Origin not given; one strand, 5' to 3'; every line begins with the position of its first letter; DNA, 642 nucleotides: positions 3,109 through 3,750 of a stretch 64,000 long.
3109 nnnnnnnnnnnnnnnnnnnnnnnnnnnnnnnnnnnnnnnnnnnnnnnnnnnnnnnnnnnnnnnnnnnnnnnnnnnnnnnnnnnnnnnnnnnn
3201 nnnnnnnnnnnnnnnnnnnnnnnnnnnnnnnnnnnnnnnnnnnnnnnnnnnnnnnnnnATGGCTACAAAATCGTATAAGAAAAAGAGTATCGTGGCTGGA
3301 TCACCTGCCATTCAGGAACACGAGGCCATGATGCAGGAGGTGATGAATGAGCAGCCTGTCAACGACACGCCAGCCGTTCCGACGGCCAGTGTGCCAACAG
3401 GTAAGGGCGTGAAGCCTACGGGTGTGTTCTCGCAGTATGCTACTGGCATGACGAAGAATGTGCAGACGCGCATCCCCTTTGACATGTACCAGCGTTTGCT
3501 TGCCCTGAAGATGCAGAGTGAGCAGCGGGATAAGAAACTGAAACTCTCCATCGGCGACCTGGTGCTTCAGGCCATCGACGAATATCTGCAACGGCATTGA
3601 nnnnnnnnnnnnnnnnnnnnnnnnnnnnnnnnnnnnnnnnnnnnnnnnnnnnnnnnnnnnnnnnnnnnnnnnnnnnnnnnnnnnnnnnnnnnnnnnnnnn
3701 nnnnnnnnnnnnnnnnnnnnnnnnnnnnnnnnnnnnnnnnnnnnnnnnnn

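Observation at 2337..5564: Plasmid-type partition and iteron/Rep replication module in a tailed phage: a likely phage-plasmid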

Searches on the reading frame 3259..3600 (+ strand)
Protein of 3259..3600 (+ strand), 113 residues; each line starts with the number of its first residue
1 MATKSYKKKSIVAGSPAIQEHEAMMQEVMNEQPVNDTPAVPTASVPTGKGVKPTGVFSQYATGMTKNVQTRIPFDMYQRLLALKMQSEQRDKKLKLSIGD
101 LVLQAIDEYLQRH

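Call 4: search_protein_families(library=pfam, proteins=[window:3259-3600:+], max_evalue=0.1)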
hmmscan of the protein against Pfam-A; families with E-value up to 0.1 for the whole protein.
window:3259-3600:+ (113 aa): 0 families

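Call 9: search_protein_families(library=phrogs, proteins=[window:3259-3600:+], max_evalue=0.001)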
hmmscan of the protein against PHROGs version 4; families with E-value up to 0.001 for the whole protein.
window:3259-3600:+ (113 aa): 0 families

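Call 24: find_homologous_proteins(query=window:3259-3600:+, max_evalue=0.001)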
Query window:3259-3600:+ (113 aa): 47 proteins with E <= 0.001 among 50 candidates.
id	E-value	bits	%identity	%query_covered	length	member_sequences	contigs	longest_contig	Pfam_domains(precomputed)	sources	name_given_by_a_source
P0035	8.4e-65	233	98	100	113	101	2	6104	-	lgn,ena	-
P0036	6.7e-64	230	97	100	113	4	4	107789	-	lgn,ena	-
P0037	2.0e-52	193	83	100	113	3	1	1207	-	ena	-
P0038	4.9e-46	173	96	75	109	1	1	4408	-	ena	-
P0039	1.1e-44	169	80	97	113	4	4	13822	-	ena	-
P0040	1.4e-29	120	63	97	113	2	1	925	-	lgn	-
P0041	1.4e-28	117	60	97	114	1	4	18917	-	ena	-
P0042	3.3e-28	116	61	91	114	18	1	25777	-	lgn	-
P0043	8.2e-28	114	60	97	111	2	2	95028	-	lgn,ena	-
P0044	1.6e-27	114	58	99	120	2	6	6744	-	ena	-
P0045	1.9e-27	113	58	97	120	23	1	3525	-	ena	-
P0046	5.9e-27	112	58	91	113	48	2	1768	-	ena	-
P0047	6.1e-27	112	60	97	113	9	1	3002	-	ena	-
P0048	9.0e-27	111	60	97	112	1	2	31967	-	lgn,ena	-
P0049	9.4e-27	111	59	97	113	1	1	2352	-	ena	-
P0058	4.5e-22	96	51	100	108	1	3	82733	-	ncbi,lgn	-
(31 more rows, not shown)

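Call 25: find_encoding_contigs(protein=P0058, flank=10000, max_places=4)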
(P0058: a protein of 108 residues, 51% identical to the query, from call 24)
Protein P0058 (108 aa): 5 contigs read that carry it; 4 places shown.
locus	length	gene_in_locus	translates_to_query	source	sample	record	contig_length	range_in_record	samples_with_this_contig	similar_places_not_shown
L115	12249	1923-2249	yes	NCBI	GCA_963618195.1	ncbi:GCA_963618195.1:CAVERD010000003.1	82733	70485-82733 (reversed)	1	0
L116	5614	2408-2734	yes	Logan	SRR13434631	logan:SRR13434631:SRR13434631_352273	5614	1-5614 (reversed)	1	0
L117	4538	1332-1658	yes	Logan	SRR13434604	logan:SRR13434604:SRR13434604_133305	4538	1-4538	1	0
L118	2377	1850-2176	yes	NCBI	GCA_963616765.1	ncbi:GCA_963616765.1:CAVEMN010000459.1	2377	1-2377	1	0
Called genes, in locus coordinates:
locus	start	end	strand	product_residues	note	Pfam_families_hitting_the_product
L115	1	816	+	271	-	?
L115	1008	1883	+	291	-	PF01656:CbiA, PF09140:MipZ (faint), PF13614:AAA_31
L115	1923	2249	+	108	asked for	-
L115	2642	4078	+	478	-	-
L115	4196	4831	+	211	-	-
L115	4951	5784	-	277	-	PF01507:PAPS_reduct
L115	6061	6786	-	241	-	-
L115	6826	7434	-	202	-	-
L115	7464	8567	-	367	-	PF02086:MethyltransfD12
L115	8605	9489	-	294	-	-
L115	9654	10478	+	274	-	-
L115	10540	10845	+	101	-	-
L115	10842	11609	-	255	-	-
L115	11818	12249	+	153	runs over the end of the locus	-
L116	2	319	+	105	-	?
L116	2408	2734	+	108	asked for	-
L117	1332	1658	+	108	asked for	-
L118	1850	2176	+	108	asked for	-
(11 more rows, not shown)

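Call 56: predict_structure(alignment_id=A2)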
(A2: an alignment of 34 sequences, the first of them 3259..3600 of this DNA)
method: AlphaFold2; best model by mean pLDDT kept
length: 113 residues; sequences in the alignment: 34
mean_pLDDT: 64.8   pTM: 0.33
mean pLDDT of the five models: 64.8, 64.2, 62.9, 61.5, 58.6
residues with pLDDT >= 90: 6; 70-90: 37; 50-70: 51; < 50: 19
segments of 3 or more residues with pLDDT < 50: 1-3, 32-37, 39-42, 44-46
pLDDT, mean of each block of 10 residues (from residue 1): 51 53 57 43 47 57 57 84 86 80 90 90
secondary structure, 60 per line:
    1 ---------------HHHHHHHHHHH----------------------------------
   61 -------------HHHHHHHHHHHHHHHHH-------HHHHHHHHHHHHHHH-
elements in order: H16-26 H74-90 H98-112

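Call 76: fold_search(model_id=the predicted structure, library=pdb)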
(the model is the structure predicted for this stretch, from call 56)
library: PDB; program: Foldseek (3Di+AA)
matches with E <= 10: 2; with E <= 0.001: 0
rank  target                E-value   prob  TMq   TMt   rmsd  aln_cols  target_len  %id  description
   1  8ro1_TF               6.9e+00  0.01  0.14  0.04  53.2       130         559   18  Structure of the C. elegans Intron Lariat Spliceosome double-primed for disassembly (ILS'') (released 2024-08-07)
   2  7myj_C                9.2e+00  0.02  0.16  0.06  10.5        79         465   14  Structure of full length human AMPK (a2b1g1) in complex with a small molecule activator MSG011 (released 2022-06-29)

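Call 77: search_solved_structures(query=A2, max_evalue=10, show_alignments=4)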
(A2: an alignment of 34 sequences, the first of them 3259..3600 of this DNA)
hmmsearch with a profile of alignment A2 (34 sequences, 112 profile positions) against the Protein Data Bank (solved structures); distinct sequences matched with E-value up to 10: 10.
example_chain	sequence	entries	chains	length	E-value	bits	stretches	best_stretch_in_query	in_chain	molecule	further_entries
4orh_C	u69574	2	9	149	0.035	17.8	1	14-68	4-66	E3 ubiquitin-protein ligase RNF8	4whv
5exp_A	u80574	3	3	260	0.23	15.2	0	9-33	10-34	Transcriptional regulator FleQ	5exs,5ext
7ejw_C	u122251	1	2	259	0.28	14.9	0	9-33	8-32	Transcriptional regulator FleQ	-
6j7e_A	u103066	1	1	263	0.29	14.9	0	9-33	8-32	Nitrogen assimilation regulatory protein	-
3bc1_B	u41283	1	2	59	0.31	14.8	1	14-50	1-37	Synaptotagmin-like protein 2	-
5exx_A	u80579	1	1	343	0.46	14.2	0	9-33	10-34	Transcriptional regulator FleQ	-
8pb9_D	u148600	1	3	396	0.68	13.7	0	9-33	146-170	Transcriptional regulator FleQ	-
6jdi_A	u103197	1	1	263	0.69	13.7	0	9-33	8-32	Nitrogen assimilation regulatory protein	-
6jdl_A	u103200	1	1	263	0.85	13.4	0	9-33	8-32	Nitrogen assimilation regulatory protein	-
8p53_C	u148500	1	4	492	1.1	13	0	9-33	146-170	Transcriptional regulator FleQ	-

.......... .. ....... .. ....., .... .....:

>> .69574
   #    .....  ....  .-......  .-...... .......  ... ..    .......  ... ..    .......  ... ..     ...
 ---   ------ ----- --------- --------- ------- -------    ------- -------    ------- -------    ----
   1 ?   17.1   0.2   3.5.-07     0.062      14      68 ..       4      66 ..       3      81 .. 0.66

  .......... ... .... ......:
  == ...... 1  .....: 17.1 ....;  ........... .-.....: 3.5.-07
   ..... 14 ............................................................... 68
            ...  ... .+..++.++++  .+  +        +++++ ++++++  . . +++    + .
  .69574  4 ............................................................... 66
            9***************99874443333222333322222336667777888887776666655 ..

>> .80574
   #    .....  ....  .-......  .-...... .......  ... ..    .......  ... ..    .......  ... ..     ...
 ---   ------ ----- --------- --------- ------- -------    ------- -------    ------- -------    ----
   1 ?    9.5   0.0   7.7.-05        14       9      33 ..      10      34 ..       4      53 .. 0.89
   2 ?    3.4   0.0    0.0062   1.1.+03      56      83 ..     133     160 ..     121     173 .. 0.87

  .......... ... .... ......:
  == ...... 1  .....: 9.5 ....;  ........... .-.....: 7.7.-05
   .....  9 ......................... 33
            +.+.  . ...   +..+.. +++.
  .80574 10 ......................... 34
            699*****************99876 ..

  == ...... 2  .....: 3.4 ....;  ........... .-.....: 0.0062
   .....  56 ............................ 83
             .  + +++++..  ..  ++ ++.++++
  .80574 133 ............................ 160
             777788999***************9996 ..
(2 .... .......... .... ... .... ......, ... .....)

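Call 92: search_protein_families(library=ncbifam, proteins=[window:3259-3600:+], max_evalue=0.01)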
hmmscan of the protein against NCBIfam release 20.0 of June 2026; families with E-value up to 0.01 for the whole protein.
window:3259-3600:+ (113 aa): 0 families
